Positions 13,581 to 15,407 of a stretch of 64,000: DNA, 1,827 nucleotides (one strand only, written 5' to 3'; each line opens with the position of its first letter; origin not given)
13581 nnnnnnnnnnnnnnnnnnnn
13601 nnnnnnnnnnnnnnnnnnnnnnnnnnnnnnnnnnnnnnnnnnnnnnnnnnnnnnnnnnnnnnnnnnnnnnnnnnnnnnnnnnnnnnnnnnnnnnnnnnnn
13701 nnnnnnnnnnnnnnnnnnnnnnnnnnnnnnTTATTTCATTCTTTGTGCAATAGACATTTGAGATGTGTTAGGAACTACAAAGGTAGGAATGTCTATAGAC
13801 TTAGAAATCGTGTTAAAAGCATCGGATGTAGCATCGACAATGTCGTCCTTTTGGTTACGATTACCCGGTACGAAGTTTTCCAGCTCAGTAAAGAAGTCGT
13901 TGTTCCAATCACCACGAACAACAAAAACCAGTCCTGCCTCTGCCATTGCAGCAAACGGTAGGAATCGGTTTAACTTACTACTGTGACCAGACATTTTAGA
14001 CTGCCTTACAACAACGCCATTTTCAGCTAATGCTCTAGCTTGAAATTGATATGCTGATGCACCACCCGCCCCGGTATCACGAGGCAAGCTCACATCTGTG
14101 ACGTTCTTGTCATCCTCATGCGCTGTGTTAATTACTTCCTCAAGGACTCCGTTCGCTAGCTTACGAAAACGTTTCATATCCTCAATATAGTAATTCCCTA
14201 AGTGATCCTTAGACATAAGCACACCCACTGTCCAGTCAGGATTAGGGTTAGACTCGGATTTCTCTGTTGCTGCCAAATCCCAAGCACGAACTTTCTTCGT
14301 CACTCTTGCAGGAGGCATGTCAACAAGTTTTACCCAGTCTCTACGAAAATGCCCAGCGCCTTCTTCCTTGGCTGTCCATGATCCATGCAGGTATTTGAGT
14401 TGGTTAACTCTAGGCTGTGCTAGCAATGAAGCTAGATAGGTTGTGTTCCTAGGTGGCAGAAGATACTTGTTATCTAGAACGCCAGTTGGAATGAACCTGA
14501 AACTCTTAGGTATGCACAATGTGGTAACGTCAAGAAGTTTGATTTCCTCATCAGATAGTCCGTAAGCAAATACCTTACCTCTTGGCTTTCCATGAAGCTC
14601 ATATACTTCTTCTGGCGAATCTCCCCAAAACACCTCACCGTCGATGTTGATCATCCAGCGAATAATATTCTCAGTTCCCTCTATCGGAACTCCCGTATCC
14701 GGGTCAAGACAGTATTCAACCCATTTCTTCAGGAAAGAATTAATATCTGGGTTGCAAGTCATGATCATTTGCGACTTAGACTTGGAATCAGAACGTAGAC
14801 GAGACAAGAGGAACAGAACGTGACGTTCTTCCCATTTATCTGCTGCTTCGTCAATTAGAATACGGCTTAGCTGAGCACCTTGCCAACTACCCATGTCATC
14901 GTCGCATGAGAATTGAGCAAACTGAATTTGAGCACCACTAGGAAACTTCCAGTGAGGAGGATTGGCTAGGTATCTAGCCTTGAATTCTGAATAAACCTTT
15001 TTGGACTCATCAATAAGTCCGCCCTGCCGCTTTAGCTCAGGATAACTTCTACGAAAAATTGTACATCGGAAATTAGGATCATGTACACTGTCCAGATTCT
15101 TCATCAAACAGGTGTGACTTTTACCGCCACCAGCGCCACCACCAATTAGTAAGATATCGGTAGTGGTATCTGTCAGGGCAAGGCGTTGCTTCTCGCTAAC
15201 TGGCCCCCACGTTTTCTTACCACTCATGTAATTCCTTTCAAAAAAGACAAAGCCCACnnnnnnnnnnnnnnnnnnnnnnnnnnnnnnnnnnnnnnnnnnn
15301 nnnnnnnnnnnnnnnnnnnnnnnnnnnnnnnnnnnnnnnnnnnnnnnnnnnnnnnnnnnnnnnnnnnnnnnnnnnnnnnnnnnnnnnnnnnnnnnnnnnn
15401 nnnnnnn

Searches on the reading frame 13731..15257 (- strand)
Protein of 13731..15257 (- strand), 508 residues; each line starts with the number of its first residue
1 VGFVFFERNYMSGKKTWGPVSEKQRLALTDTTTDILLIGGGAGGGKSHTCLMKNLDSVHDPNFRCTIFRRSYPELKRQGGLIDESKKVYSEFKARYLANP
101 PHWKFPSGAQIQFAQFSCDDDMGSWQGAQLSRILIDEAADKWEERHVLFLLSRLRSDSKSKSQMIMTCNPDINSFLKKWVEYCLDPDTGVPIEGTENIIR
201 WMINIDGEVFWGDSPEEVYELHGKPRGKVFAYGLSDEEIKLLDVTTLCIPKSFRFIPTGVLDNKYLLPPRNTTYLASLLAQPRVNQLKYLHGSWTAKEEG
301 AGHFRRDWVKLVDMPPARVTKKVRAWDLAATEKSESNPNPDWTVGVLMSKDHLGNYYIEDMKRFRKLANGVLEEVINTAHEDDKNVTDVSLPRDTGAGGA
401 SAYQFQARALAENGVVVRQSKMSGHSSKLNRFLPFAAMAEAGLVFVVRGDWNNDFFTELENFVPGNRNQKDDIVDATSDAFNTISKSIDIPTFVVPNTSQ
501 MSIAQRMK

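Call 25: search_dna_similar(query=window:13731-15257:-, collection=phages, mode=protein, max_rows=15, max_evalue=1e-10)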
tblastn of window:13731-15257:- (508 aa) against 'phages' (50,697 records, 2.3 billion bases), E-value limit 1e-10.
Records with a match: 1331; places in all: 1336; records where one place covers at least 80% of the query: 1117.
Best place of each record, by identity: <60% 1331.
By first word of the organism name: Escherichia 340; Pseudomonas 231; Vibrio 141; Rheinheimera 115; Salmonella 97; Acinetobacter 92; Klebsiella 40; Erwinia 35; Shigella 24; Campylobacter 24; and 42 more.
By host as written in the record: - 187; Rheinheimera sp. BAL341 115; Escherichia coli 99; Pseudomonas aeruginosa 71; Escherichia coli K-12 MG1655 50; Acinetobacter baumannii 37; Pseudomonas aeruginosa PAO1 26; Campylobacter jejuni 22; and 329 more.
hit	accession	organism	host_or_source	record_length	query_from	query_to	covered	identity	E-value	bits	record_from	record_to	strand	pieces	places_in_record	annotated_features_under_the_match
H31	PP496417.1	Pseudomonas phage vB_PpuM-Roomu-2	Pseudomonas putida KT2440 and Paw85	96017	46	500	90%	41.6%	5e-96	324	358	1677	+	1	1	terminase large subunit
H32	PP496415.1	Pseudomonas phage vB_PpuM-NoPa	Pseudomonas putida KT2440 and Paw85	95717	46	500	90%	41.6%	7e-96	324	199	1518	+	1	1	terminase large subunit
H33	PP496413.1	Pseudomonas phage vB_PpuM-Amme-3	Pseudomonas putida KT2440 and Paw85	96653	46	500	90%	41.6%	7e-96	324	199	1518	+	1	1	terminase large subunit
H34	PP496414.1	Pseudomonas phage vB_PpuM-KoPa-4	Pseudomonas putida KT2440 and Paw85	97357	46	500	90%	41.6%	7e-96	324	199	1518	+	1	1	terminase large subunit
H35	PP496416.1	Pseudomonas phage vB_PpuM-Kassivere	Pseudomonas putida KT2440 and Paw85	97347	46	500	90%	41.4%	1e-95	323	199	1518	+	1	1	terminase large subunit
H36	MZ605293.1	Pseudomonas phage UAVern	Pseudomonas sp.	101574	46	500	90%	40.7%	2e-97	328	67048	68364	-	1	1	putative terminase large subunit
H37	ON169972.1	Pseudomonas phage EM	Pseudomonas aeruginosa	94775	46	500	90%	40.6%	4e-98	330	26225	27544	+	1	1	terminase large subunit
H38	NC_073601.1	Pseudomonas phage EM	Pseudomonas aeruginosa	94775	46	500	90%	40.6%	4e-98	330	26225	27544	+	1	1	terminase large subunit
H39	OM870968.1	Pseudomonas phage vB_Paer_Ps25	Pseudomonas aeruginosa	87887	46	500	90%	40.6%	9e-98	329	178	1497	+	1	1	terminase large subunit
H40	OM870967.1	Pseudomonas phage vB_Paer_Ps12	Pseudomonas aeruginosa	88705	46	500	90%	40.6%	9e-98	329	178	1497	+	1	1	terminase large subunit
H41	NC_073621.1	Pseudomonas phage vB_Paer_Ps12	Pseudomonas aeruginosa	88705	46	500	90%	40.6%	9e-98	329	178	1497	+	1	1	terminase large subunit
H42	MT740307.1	Pseudomonas phage phiK7A1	Pseudomonas syringae pv. actinidiae K7A1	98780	46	500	90%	40.5%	3e-89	305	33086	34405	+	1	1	terminase large subunit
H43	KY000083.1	Pseudomonas phage PA10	Pseudomonas aeruginosa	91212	46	500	90%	40.4%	2e-97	328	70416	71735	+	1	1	terminase large subunit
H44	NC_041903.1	Pseudomonas phage PA10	Pseudomonas aeruginosa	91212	46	500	90%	40.4%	2e-97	328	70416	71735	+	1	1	terminase large subunit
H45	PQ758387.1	Pseudomonas phage 37F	Pseudomonas aeruginosa 147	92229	46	500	90%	40.4%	2e-97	328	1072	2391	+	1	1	hypothetical protein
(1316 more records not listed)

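Call 26: search_protein_families(library=phrogs, proteins=[window:13731-15257:-], max_evalue=0.00001)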
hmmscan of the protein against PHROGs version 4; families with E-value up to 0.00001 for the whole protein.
window:13731-15257:- (508 aa): 6 families
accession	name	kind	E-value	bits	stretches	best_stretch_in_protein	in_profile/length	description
phrog_979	-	head and packaging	2.4e-150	503.3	1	8-501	142-616/642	terminase large subunit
phrog_9526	-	head and packaging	1.1e-41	144.1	1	11-226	2-220/280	terminase large subunit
phrog_9453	-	head and packaging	1.1e-37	130.9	1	293-498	2-224/233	terminase large subunit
phrog_38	-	head and packaging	6.4e-23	82.3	1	299-493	523-712/760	terminase large subunit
phrog_12171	-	head and packaging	9.6e-21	75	1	387-487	5-98/110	terminase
phrog_2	-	head and packaging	6.9e-11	42.6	1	10-183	258-416/807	terminase large subunit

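Call 43: find_related_loci(query=window:13731-15257:-, collection=viral_contigs, flank=10000)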
Query window:13731-15257:- (508 aa) in viral_contigs; peptide patterns used: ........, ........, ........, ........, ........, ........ (x = any residue, [..] = any of these).
2 stretches matched a pattern; 1 encode a relative of the query (tblastn E <= 1e-3); 1 distinct loci.
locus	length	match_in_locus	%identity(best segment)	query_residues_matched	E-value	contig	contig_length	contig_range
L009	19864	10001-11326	44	42-507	6e-122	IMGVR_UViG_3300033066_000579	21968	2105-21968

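Call 44: find_related_loci(query=window:13731-15257:-, collection=metagenome_contigs, flank=10000)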
Query window:13731-15257:- (508 aa) in metagenome_contigs; peptide patterns used: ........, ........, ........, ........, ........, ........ (x = any residue, [..] = any of these).
28 stretches matched a pattern, but none encodes a relative of the query by tblastn (E <= 1e-3).

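Call 70: find_homologous_proteins(query=window:13731-15257:-, max_evalue=1e-60)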
Query window:13731-15257:- (508 aa): 616 proteins with E <= 1e-60 among 8000 candidates; the best 120 are listed.
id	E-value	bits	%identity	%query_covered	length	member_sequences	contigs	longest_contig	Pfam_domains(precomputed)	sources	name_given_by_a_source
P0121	0.0e+0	1162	100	98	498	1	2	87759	PF17289.9,PF03237.22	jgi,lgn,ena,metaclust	metaclust:\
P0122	4.1e-215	733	65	96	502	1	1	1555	PF17289.9,PF03237.22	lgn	-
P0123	1.5e-214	731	63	98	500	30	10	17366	PF17289.9,PF03237.22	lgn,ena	-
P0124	9.1e-207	706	61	97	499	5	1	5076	PF17289.9,PF03237.22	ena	-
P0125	2.2e-205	701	62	97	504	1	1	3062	PF17289.9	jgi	jgi:predicted phage terminase large subunit-like protein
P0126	1.5e-202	692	61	96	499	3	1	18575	PF17289.9,PF03237.22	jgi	jgi:predicted phage terminase large subunit-like protein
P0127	4.9e-202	690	60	97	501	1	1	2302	PF17289.9,PF03237.22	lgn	-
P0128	2.0e-200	685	61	91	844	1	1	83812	PF05204.20,PF17289.9,PF03237.22,PF14528.12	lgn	-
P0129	3.0e-200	684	61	96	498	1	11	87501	PF17289.9,PF03237.22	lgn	-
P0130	4.3e-198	677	59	97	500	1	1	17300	PF17289.9,PF03237.22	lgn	-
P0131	6.8e-198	676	63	90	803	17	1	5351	PF05204.20,PF17289.9,PF03237.22,PF14528.12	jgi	jgi:predicted phage terminase large subunit-like protein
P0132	1.1e-197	676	59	97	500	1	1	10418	PF17289.9,PF03237.22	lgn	-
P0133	2.9e-197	674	62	96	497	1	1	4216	PF17289.9,PF03237.22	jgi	jgi:predicted phage terminase large subunit-like protein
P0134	4.0e-197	674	59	97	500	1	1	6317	PF17289.9,PF03237.22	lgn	-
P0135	8.7e-196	669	60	97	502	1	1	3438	PF17289.9,PF03237.22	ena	-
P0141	6.3e-189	647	60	97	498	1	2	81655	PF17289.9,PF03237.22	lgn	-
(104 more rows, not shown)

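Call 71: find_encoding_contigs(protein=P0129, flank=10000, max_places=4)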
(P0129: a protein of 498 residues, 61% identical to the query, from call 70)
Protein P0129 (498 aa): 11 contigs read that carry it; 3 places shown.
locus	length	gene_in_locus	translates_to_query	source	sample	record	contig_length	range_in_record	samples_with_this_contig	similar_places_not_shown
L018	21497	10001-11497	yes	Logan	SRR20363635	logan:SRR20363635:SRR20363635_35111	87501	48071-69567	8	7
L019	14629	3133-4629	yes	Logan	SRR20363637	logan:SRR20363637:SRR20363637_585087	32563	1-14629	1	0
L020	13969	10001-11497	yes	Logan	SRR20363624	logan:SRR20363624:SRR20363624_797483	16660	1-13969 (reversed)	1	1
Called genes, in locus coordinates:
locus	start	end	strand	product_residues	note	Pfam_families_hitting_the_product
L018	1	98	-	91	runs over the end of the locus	-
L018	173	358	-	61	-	-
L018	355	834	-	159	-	-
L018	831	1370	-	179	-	PF12850:Metallophos_2 (weak)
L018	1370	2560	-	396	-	PF01139:RtcB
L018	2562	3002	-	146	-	PF01661:Macro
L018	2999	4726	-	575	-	PF18127:NAMPT_N (weak), PF04095:NAPRTase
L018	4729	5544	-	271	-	PF13793:Pribosyltran_N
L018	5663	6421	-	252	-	PF00574:CLP_protease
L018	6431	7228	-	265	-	PF02562:PhoH, PF13604:AAA_30 (weak), PF13245:AAA_19 (weak)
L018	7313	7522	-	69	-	-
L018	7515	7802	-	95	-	-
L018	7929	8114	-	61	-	-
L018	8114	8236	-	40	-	-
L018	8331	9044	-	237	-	-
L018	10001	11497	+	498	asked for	PF03237:Terminase_6N (weak), PF17289:Terminase_6C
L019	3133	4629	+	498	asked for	PF03237:Terminase_6N (weak), PF17289:Terminase_6C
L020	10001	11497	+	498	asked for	PF03237:Terminase_6N (weak), PF17289:Terminase_6C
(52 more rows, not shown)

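Call 72: find_encoding_contigs(protein=P0123, flank=10000, max_places=4)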
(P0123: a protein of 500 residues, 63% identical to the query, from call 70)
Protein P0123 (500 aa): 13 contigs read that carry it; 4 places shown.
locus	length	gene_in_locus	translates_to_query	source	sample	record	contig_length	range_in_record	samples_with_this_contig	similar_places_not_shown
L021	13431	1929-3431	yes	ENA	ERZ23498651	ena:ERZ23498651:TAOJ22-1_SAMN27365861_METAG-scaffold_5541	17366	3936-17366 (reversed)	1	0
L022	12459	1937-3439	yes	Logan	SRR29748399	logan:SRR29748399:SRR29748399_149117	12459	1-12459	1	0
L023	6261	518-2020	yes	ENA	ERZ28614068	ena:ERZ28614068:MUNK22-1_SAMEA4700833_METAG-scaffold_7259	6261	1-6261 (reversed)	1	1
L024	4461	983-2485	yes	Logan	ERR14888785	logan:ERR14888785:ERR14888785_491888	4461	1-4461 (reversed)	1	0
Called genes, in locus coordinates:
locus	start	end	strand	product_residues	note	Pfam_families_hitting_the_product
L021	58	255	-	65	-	-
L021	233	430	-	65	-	-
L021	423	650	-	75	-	-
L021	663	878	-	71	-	-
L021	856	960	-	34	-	-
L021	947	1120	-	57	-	-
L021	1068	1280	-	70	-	-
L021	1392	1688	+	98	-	-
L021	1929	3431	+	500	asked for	PF03237:Terminase_6N, PF17289:Terminase_6C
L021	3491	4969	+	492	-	PF06074:Portal_Mu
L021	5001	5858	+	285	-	PF25145:NfeD1b_N, PF01343:Peptidase_S49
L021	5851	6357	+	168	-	-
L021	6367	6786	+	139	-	PF02924:HDPD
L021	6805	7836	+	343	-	PF03864:Phage_cap_E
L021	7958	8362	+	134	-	-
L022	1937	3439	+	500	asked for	PF03237:Terminase_6N, PF17289:Terminase_6C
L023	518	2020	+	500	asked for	PF03237:Terminase_6N, PF17289:Terminase_6C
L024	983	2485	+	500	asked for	PF03237:Terminase_6N, PF17289:Terminase_6C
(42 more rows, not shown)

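Call 102: find_encoding_contigs(protein=P0128, flank=10000, max_places=2)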
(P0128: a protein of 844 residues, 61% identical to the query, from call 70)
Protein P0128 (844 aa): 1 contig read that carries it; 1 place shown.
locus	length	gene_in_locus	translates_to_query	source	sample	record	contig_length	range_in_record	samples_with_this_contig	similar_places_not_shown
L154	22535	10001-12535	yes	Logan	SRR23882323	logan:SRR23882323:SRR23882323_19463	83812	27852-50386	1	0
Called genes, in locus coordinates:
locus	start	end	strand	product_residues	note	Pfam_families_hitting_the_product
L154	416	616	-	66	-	-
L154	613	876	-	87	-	-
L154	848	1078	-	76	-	-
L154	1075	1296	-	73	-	-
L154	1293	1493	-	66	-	-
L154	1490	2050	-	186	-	-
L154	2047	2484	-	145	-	-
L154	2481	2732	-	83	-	-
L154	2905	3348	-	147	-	-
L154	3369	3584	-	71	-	-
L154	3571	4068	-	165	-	-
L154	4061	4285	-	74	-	-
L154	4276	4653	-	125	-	-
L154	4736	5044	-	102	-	-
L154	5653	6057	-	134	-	-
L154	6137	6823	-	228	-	PF00574:CLP_protease, PF25145:NfeD1b_N (weak)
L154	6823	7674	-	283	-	PF02562:PhoH, PF13245:AAA_19 (weak)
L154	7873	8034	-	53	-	-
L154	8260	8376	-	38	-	-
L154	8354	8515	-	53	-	-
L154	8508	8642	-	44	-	-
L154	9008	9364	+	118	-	-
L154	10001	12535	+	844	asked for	PF05204:Hom_end (faint), PF14528:LAGLIDADG_3 (weak), PF03237:Terminase_6N, PF17289:Terminase_6C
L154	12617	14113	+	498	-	PF06074:Portal_Mu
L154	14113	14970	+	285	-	PF01343:Peptidase_S49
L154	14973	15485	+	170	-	-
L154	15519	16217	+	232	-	PF02924:HDPD (weak)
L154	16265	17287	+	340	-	PF03864:Phage_cap_E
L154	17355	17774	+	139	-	-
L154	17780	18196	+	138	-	-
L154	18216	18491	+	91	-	-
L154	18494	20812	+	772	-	-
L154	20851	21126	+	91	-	-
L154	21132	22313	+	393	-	PF13472:Lipase_GDSL_2 (weak)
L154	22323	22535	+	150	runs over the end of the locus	-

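Call 103: find_encoding_contigs(protein=P0126, flank=10000, max_places=2)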
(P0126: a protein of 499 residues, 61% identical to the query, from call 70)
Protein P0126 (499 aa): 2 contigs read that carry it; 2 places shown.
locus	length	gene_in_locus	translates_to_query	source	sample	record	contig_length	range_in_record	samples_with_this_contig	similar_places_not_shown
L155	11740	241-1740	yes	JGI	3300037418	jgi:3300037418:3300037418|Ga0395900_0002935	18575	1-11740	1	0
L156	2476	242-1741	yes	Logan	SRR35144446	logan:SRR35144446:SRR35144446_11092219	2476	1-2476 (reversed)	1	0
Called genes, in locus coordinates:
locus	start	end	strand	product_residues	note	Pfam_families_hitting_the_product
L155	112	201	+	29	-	-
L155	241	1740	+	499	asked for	PF03237:Terminase_6N (weak), PF17289:Terminase_6C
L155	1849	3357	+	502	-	PF06074:Portal_Mu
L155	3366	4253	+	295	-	PF01343:Peptidase_S49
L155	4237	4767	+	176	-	-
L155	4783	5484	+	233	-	PF02924:HDPD (weak)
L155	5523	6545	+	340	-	PF03864:Phage_cap_E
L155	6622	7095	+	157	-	-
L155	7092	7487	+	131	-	-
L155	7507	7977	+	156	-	-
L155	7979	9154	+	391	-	-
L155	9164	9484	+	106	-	PF01583:APS_kinase, PF13671:AAA_33 (weak)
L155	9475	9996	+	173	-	PF00685:Sulfotransfer_1 (weak)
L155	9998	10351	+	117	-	-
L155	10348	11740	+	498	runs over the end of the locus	-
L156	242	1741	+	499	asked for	PF03237:Terminase_6N (weak), PF17289:Terminase_6C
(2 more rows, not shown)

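Call 104: find_encoding_contigs(protein=P0141, flank=10000, max_places=2)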
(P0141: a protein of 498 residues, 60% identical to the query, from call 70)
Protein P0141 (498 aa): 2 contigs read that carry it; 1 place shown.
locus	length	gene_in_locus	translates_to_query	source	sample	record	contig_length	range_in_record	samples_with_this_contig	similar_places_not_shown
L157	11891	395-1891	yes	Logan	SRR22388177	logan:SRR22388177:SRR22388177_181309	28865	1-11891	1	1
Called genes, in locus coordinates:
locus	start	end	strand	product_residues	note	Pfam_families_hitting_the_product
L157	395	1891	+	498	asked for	PF03237:Terminase_6N, PF17289:Terminase_6C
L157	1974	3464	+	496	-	PF06074:Portal_Mu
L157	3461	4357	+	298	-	PF01343:Peptidase_S49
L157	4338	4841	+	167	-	-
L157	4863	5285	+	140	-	PF02924:HDPD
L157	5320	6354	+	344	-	PF03864:Phage_cap_E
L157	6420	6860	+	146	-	-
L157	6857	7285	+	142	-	-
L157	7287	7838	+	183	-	-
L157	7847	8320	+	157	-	-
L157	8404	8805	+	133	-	PF13554:Phage_tail_terminator_5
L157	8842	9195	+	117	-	-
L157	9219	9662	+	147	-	-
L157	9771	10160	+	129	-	-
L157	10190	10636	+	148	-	-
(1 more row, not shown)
